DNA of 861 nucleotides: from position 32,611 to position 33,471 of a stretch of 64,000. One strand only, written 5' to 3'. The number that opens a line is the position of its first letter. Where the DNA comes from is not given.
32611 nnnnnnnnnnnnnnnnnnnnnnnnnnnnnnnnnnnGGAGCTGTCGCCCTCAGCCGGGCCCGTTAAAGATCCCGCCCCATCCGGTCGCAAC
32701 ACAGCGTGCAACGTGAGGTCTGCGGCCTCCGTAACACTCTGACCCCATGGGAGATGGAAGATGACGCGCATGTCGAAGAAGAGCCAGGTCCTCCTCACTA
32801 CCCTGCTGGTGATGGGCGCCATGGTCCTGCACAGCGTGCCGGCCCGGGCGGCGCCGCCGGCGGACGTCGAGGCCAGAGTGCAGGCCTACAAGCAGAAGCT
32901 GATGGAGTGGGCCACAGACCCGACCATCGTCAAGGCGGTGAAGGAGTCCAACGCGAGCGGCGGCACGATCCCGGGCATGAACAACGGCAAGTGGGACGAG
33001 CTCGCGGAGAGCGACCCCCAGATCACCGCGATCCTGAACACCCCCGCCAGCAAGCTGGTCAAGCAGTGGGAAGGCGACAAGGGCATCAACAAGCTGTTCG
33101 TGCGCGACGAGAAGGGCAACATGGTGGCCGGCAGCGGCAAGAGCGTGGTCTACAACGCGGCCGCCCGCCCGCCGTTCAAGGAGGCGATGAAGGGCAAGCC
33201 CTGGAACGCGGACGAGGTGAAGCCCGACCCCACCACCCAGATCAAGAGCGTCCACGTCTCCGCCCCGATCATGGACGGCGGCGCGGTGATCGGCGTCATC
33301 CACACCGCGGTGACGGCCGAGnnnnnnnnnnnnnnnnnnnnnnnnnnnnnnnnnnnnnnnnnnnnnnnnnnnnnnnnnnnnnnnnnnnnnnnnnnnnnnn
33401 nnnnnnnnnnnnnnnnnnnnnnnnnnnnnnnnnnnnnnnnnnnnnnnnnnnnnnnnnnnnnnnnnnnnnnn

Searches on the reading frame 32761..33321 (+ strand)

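Call 31: search_protein_families(library=pfam, proteins=[window:32761-33321:+], max_evalue=0.001)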
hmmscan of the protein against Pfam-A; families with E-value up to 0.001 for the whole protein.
window:32761-33321:+ (187 aa): 1 family
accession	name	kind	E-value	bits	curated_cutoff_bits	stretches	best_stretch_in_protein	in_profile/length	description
PF02743.24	dCache_1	-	2.6e-09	37.4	45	1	35-180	21-146/240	Cache domain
